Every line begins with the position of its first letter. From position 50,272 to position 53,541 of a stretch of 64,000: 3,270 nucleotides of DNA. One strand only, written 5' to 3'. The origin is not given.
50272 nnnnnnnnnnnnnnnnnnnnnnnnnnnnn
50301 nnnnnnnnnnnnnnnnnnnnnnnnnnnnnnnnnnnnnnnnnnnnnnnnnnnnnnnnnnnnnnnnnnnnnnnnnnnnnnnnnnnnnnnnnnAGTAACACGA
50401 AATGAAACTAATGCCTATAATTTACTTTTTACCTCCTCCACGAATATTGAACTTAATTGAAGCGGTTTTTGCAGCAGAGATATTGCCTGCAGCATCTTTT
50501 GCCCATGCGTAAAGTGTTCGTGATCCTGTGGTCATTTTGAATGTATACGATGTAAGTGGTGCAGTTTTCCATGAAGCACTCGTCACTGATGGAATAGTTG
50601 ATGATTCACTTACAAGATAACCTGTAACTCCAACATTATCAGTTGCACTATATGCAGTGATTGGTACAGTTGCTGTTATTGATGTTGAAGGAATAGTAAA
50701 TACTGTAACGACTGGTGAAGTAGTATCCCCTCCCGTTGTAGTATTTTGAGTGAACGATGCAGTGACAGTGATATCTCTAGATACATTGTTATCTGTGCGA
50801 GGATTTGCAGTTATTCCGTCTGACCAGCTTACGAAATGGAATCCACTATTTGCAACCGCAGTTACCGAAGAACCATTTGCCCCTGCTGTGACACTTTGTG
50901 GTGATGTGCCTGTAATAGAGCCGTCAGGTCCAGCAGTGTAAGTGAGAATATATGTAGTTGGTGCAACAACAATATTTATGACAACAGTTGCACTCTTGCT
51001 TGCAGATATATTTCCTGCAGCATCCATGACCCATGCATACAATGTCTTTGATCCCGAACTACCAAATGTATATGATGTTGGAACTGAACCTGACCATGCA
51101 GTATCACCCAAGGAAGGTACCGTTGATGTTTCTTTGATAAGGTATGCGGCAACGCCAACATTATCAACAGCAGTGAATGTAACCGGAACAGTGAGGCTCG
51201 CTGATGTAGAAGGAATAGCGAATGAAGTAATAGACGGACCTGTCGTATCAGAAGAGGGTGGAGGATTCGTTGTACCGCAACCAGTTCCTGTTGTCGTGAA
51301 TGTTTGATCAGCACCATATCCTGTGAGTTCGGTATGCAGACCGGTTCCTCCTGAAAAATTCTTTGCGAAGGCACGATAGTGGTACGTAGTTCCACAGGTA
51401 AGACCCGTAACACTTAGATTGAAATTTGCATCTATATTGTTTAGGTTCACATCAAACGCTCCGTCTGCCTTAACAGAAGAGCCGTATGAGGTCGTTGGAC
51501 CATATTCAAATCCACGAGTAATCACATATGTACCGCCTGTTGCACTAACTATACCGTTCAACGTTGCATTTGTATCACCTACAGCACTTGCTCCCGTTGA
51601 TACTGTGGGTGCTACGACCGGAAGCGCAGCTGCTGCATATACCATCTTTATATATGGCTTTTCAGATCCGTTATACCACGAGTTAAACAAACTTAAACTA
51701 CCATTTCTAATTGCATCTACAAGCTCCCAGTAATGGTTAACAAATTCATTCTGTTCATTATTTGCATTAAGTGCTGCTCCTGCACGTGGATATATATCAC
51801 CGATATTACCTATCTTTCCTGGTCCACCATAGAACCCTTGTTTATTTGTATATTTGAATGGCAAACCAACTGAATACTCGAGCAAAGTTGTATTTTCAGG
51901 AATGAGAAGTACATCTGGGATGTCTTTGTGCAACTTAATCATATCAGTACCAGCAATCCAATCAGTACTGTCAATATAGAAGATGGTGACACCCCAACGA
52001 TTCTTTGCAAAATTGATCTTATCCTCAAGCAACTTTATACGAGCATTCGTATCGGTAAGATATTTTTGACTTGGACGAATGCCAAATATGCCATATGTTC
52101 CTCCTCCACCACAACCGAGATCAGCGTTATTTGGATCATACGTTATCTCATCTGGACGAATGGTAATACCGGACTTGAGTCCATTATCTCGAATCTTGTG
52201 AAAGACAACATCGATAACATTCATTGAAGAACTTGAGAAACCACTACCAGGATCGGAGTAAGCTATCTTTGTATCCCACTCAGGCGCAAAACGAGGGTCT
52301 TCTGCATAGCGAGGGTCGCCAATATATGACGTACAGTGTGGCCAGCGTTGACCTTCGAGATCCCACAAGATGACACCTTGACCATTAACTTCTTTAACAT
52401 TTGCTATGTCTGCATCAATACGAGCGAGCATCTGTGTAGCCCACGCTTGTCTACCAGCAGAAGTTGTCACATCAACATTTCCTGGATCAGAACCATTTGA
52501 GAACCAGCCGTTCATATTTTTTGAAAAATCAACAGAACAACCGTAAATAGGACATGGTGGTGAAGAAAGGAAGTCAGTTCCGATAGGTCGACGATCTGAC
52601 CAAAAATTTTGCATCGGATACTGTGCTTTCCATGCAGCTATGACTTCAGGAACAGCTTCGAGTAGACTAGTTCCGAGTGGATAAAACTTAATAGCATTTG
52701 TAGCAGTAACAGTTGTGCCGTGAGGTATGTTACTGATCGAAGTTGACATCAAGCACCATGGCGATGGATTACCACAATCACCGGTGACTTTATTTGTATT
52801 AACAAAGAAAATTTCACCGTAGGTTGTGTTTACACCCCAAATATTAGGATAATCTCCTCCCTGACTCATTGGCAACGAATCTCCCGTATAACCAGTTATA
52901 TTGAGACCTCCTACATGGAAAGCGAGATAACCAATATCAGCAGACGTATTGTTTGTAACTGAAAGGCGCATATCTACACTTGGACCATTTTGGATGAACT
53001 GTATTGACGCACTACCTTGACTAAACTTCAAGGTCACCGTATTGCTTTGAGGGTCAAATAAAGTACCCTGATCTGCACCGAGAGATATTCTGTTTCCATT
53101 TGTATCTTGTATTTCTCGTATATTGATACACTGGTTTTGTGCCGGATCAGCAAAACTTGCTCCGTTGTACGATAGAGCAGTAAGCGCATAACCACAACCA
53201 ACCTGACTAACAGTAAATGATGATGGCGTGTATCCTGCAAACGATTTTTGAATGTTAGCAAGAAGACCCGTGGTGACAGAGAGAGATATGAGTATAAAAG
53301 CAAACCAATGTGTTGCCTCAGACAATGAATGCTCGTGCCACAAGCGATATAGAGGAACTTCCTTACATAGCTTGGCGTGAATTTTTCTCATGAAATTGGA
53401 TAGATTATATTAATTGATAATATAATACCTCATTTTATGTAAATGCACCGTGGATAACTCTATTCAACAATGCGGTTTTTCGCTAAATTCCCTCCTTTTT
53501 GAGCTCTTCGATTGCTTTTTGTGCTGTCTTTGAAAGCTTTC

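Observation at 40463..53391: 13-kb block of giant secreted proteins in two paralogous families, each combining putative carbohydrate-active domains with peptidoglycan-binding repeats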

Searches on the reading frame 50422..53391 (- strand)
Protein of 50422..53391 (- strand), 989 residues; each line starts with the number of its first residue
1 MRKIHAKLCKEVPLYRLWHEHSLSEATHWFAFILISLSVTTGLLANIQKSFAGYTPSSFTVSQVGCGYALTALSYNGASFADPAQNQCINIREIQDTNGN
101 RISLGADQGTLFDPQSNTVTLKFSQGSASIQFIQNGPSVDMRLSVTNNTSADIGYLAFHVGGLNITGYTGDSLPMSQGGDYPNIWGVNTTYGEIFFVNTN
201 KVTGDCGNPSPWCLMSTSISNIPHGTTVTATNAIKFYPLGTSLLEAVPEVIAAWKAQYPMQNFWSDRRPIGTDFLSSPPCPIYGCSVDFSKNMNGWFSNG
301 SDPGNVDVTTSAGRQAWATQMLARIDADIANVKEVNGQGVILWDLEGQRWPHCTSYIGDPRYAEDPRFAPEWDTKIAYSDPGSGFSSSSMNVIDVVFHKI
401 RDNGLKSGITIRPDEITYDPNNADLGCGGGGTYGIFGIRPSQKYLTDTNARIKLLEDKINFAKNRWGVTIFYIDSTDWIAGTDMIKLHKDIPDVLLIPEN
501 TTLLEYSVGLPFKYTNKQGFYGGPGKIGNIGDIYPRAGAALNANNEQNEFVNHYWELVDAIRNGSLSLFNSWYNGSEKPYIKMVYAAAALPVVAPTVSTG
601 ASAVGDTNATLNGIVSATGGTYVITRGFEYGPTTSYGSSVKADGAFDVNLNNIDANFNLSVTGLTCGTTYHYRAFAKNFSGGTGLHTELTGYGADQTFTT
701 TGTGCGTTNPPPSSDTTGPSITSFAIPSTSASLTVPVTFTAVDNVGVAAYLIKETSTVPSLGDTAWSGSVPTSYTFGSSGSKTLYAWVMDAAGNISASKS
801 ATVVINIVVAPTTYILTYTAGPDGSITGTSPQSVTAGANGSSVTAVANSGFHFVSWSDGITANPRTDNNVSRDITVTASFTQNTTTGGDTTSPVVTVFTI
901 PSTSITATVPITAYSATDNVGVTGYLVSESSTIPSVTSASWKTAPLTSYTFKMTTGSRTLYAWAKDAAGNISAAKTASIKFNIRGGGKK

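Call 3: search_protein_families(library=pfam, proteins=[window:50422-53391:-], max_evalue=0.01)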
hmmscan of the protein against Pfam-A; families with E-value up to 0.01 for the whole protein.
window:50422-53391:- (989 aa): 1 family
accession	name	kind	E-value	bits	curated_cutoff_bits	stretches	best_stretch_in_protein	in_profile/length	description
PF18998.6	Flg_new_2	-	3.3e-10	40.2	23.6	1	814-883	1-72/73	Divergent InlB B-repeat domain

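Call 15: search_protein_families(library=ncbifam, proteins=[window:50422-53391:-], max_evalue=0.01)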
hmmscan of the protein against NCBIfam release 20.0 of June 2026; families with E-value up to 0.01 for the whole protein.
window:50422-53391:- (989 aa): 1 family
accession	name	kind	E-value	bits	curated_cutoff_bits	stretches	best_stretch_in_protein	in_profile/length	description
NF047446.1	barrel_OmpL47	domain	5.2e-09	36.4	40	1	762-805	26-68/68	OmpL47-type beta-barrel domain-containing protein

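Call 16: find_encoding_contigs(protein=window:50422-53391:-, flank=10000, max_places=5)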
Protein window:50422-53391:- (989 aa): no gene with exactly this product is on record in the collection.
